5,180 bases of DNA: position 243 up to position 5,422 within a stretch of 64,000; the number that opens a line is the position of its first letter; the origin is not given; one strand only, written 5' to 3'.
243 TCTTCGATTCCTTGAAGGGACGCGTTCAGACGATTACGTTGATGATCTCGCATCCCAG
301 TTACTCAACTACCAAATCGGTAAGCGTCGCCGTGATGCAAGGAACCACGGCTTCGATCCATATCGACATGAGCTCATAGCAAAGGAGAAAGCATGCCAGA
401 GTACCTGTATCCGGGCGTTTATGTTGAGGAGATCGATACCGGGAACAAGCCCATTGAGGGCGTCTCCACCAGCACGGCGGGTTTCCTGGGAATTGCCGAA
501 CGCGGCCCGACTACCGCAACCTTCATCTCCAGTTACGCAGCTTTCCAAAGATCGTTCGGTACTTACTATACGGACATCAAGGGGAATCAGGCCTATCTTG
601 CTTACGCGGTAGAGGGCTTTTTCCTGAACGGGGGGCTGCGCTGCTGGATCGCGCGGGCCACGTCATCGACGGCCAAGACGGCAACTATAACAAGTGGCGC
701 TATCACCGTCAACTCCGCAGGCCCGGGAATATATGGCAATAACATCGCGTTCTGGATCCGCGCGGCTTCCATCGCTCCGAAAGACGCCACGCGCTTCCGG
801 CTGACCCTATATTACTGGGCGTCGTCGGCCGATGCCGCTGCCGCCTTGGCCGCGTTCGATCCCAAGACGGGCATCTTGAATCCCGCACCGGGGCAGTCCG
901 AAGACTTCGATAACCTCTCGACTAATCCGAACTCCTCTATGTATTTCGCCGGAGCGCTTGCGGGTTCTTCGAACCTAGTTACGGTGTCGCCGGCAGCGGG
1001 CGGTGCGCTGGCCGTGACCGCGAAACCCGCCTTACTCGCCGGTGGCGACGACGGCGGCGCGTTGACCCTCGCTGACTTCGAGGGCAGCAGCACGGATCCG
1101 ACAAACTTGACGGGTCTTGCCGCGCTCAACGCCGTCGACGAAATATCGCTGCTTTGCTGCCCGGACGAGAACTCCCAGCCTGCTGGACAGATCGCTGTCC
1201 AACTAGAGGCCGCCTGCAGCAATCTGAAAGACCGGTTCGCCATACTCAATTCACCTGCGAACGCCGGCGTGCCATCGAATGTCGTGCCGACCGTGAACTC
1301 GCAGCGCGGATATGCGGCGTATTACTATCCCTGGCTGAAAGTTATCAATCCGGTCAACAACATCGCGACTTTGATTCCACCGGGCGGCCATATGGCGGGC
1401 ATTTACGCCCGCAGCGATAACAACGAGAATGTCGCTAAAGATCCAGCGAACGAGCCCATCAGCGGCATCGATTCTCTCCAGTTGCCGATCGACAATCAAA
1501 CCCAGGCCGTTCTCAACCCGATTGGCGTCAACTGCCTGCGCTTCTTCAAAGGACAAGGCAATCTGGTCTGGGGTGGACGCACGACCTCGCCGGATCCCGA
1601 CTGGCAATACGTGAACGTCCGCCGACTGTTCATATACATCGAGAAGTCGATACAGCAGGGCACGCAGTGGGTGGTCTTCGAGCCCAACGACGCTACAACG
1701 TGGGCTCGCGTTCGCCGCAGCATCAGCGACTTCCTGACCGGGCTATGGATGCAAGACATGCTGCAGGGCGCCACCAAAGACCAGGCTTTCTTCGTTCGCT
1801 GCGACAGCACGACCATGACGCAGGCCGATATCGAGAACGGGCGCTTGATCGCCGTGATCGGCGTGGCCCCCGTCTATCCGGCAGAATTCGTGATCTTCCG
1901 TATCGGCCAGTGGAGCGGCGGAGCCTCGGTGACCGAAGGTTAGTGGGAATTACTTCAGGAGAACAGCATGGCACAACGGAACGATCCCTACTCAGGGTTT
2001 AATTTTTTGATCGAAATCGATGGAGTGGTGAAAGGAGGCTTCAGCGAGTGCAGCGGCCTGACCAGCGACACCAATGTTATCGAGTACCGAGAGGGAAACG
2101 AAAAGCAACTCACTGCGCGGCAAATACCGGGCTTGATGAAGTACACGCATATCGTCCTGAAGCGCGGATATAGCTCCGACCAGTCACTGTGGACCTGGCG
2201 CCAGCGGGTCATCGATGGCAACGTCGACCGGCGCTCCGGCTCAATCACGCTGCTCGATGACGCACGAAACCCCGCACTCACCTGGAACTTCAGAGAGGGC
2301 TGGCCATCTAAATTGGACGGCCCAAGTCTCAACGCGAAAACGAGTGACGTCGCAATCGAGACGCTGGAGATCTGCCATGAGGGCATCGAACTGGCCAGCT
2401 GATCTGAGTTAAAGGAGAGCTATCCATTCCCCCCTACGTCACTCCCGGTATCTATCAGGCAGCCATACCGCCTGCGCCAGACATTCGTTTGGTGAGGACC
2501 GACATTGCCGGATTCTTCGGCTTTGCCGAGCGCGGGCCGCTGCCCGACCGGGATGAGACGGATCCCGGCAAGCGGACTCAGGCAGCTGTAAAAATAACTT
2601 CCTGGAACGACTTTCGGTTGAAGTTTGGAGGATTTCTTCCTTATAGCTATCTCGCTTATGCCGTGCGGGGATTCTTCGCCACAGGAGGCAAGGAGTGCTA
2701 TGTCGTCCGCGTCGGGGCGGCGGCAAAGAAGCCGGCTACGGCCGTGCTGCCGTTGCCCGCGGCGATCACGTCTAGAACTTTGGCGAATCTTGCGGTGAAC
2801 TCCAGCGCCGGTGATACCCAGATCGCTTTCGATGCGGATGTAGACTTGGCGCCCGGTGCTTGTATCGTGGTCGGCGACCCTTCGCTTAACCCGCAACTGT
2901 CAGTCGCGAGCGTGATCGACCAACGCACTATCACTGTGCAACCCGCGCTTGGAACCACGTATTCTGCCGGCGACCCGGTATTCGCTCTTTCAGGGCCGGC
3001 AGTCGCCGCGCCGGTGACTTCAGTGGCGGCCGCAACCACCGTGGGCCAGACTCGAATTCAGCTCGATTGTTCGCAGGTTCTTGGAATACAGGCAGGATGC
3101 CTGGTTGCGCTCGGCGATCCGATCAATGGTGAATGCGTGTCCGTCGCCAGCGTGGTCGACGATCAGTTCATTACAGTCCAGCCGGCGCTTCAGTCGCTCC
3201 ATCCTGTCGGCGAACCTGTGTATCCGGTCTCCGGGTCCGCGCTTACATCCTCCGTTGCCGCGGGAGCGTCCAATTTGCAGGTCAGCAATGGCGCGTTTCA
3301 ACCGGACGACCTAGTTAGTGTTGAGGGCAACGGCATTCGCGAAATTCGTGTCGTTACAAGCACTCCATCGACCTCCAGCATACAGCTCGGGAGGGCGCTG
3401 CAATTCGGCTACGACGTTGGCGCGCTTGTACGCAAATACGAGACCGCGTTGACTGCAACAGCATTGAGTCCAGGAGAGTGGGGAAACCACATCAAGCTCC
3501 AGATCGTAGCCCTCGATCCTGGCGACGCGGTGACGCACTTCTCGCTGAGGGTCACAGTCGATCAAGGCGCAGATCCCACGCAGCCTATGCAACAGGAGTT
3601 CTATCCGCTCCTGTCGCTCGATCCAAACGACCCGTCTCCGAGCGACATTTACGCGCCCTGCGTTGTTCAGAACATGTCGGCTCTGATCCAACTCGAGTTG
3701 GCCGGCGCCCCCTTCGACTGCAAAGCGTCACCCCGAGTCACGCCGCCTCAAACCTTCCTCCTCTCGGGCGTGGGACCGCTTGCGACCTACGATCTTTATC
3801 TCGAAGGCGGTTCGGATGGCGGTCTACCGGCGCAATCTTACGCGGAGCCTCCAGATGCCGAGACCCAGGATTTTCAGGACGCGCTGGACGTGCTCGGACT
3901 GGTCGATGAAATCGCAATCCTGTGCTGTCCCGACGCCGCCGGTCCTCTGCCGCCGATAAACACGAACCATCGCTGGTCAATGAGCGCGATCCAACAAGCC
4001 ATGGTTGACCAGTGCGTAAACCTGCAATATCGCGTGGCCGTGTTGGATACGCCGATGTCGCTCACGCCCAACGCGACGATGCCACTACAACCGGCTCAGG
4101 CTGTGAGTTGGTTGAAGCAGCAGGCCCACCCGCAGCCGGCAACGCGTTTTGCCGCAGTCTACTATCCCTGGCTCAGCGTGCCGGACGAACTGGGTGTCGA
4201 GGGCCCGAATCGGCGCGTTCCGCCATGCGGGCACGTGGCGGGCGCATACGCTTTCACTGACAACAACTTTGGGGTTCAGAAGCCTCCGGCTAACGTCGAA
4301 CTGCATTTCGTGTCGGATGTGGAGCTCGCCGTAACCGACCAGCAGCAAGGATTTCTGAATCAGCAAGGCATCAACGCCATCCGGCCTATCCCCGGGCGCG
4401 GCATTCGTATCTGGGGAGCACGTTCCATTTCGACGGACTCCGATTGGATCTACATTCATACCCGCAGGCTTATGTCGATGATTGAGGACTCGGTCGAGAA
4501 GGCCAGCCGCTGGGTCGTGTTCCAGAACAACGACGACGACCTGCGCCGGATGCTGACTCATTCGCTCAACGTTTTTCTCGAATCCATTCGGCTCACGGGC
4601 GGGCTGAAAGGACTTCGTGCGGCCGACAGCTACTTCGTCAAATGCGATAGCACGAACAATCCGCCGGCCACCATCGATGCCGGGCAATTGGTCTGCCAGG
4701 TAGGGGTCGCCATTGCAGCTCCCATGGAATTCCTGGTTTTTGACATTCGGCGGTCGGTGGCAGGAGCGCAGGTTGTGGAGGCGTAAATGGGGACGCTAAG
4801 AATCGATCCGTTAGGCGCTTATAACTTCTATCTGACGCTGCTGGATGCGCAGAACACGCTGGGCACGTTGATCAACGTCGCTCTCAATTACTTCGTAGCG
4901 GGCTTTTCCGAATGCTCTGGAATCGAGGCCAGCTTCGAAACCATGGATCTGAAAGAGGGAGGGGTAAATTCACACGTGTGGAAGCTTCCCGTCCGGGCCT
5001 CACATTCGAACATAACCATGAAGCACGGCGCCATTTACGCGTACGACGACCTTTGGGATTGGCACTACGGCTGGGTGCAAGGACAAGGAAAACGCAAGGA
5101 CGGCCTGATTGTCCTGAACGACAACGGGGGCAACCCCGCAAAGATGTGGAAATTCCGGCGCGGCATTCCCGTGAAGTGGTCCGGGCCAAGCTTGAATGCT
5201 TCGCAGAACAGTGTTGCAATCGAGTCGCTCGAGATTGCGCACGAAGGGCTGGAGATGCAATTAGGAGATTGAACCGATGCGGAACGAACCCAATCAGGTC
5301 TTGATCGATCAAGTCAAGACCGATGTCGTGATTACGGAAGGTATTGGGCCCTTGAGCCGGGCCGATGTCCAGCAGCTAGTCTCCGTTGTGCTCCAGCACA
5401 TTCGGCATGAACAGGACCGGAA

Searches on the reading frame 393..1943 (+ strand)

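Call 5: search_protein_families(library=pfam, proteins=[window:393-1943:+], max_evalue=0.01)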
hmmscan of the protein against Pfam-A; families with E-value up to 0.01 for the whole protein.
window:393-1943:+ (516 aa): 2 families
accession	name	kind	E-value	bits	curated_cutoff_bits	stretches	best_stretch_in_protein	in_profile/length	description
PF17482.7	Phage_sheath_1C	-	1.9e-17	63.7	26.9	1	400-504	2-101/104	Phage tail sheath C-terminal domain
PF04984.19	Phage_sheath_1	-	7.5e-16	58.8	31.4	1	240-398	10-168/168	Phage tail sheath protein subtilisin-like domain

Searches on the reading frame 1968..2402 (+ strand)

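Call 5: search_protein_families(library=pfam, proteins=[window:1968-2402:+], max_evalue=0.01)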
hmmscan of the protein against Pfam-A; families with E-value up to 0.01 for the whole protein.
window:1968-2402:+ (144 aa): 1 family
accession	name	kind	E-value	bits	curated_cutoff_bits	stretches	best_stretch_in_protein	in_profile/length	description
PF06841.18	Phage_T4_gp19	-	8.1e-42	142.7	28.2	1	10-141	2-134/134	T4-like virus tail tube protein gp19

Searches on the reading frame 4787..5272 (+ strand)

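Call 5: search_protein_families(library=pfam, proteins=[window:4787-5272:+], max_evalue=0.01)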
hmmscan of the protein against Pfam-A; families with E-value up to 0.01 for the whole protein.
window:4787-5272:+ (161 aa): 1 family
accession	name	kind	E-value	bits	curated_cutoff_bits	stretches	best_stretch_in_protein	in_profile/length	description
PF06841.18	Phage_T4_gp19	-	2.7e-35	121.6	28.2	1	23-156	13-134/134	T4-like virus tail tube protein gp19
